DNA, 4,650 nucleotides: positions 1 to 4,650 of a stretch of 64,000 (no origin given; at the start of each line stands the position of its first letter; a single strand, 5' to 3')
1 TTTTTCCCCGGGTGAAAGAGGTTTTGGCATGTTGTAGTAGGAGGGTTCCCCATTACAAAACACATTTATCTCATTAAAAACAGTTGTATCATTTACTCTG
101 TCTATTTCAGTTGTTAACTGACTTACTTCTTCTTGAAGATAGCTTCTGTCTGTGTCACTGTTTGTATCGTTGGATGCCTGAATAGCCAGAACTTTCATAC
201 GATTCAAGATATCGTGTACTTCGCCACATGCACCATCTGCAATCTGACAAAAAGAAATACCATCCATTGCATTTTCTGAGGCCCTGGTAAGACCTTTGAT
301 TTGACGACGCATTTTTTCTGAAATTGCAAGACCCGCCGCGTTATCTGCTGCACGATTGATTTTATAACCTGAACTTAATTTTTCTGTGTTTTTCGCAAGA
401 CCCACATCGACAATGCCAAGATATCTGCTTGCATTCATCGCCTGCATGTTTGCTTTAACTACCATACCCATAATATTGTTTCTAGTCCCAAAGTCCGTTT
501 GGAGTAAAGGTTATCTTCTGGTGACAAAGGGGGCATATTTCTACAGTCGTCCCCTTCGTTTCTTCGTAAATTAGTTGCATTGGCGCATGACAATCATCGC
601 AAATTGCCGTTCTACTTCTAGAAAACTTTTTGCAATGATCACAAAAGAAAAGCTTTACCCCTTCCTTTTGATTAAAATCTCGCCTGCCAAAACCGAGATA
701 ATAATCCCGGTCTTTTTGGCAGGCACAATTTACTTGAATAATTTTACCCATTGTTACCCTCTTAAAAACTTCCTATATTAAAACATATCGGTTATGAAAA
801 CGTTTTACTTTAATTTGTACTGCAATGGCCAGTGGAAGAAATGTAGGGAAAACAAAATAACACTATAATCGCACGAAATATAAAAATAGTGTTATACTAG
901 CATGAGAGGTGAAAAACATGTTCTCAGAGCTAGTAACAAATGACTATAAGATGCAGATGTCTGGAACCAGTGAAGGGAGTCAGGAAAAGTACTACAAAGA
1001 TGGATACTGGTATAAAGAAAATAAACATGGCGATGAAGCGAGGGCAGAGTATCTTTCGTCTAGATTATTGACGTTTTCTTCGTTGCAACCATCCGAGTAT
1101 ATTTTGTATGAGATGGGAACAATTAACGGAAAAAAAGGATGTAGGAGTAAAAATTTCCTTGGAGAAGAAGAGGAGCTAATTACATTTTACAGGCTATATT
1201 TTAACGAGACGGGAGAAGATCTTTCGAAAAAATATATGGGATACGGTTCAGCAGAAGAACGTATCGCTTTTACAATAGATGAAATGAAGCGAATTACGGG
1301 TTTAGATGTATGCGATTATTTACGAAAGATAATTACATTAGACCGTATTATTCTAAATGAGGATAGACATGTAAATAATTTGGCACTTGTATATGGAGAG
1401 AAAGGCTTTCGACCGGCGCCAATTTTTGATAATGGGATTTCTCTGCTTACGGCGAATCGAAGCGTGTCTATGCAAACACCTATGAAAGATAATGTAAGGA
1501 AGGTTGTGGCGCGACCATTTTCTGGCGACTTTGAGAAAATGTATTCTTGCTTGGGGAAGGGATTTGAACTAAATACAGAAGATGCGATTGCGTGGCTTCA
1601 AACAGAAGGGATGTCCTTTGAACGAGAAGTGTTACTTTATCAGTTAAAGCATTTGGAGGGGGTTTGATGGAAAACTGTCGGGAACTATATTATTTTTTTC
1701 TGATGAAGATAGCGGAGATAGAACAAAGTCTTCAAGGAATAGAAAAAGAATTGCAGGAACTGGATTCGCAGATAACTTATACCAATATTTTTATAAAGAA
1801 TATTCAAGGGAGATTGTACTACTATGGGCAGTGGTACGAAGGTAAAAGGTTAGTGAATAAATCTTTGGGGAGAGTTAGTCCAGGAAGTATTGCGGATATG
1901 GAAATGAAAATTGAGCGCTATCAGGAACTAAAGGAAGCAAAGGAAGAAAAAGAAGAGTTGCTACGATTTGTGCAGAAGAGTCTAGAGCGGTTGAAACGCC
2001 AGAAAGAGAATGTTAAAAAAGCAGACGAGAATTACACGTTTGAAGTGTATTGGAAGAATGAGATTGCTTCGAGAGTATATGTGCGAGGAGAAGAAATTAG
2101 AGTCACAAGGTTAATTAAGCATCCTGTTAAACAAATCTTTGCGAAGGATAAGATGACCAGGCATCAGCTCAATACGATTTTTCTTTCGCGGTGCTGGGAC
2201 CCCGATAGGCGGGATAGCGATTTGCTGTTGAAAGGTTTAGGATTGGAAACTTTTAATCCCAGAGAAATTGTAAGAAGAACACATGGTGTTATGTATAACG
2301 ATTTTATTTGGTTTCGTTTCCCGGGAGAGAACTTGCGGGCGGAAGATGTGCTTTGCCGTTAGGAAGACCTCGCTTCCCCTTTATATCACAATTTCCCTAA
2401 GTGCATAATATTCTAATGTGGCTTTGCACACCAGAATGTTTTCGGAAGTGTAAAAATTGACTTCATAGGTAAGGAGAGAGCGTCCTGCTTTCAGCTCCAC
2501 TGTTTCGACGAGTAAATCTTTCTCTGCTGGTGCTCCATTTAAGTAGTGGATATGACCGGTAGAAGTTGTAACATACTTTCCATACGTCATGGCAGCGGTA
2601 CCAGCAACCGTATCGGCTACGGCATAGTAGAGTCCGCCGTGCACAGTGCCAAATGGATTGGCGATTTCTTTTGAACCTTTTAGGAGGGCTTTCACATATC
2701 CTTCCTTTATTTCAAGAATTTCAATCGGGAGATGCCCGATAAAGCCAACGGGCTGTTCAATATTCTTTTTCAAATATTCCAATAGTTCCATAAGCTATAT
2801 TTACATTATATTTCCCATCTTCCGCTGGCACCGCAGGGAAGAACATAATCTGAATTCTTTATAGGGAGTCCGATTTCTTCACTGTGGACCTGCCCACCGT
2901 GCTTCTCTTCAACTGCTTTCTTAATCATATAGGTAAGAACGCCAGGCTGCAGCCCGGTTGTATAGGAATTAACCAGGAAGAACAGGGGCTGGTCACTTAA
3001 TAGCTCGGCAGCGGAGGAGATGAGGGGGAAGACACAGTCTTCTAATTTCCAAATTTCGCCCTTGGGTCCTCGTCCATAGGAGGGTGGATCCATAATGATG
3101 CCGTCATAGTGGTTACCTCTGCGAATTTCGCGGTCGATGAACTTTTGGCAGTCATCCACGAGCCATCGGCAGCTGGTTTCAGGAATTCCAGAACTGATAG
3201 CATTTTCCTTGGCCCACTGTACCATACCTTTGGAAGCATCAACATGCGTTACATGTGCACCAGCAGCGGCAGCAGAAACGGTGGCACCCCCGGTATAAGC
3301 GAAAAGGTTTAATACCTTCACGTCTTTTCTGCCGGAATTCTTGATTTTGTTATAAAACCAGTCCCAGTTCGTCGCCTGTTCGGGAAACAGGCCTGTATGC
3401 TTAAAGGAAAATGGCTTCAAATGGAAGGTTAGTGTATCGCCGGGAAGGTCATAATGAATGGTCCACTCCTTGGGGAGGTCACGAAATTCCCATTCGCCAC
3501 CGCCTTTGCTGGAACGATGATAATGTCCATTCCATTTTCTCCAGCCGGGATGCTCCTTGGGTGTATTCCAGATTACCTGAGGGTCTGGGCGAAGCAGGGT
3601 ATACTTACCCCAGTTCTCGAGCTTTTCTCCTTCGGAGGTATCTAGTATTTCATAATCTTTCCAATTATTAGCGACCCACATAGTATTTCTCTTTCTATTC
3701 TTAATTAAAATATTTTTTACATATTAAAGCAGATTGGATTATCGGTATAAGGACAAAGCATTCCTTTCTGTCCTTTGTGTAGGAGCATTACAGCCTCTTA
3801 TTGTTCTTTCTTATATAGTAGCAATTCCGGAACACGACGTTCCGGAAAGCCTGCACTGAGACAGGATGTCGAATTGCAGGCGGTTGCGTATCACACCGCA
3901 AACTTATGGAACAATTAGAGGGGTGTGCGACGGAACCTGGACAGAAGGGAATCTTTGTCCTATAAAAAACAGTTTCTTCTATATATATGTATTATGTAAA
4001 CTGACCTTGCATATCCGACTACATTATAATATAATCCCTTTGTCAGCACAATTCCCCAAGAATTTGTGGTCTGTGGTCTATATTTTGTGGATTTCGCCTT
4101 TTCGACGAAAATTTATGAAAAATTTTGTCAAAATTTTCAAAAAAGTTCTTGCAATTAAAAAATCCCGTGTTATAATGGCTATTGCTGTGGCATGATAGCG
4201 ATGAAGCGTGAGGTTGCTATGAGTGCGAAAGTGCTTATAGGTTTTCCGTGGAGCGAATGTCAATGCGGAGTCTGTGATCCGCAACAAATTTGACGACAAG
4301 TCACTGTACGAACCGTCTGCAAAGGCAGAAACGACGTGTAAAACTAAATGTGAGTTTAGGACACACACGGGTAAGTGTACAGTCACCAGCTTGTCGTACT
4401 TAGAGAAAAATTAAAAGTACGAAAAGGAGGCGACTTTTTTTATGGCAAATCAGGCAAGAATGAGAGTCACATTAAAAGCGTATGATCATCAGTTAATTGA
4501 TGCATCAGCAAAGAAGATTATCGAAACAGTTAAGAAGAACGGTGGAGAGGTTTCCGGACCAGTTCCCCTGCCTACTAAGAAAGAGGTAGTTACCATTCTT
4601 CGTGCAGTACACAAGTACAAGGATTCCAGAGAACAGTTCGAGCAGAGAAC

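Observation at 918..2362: Split HipA-like module in reversed order: kinase core followed by a coupled coiled-coil protein carrying the HipA N-terminal subdomain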

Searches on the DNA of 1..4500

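Call 77: search_rna_families(source=window, start=1, end=4500, threshold=evalue, max_evalue=0.1)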
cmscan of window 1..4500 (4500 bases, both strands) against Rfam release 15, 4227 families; matches with E-value up to 0.1: 2.
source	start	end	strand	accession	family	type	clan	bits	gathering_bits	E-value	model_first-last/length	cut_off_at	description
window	3775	3938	+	RF01731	TwoAYGGAY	Cis-reg;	CL00106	91.7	43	8.6e-16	1-168/168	no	TwoAYGGAY RNA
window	4193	4299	+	RF03136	S10-Clostridia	Cis-reg; leader;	-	67.5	35.1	1.1e-12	1-81/81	no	S10-Clostridia ribosomal protein leader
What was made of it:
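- Tried and rejected: An Rfam scan of 1-4500 found no RNA family within 700-2500 (call 77).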

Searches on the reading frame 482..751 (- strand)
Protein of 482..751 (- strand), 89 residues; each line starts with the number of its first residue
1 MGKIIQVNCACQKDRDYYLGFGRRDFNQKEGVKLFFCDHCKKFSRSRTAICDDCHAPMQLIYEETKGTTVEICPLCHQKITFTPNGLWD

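Call 78: search_protein_families(library=pfam, proteins=[window:482-751:-], max_evalue=0.001)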
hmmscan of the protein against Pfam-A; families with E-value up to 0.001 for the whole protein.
window:482-751:- (89 aa): 1 family
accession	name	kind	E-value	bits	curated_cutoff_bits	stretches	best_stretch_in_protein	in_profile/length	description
PF22113.1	Mtrc-MtrF_II-IV_dom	-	0.00015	21.8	30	1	48-79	6-37/176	Outer membrane cytochrome MtrC/MtrF-like, domains II/IV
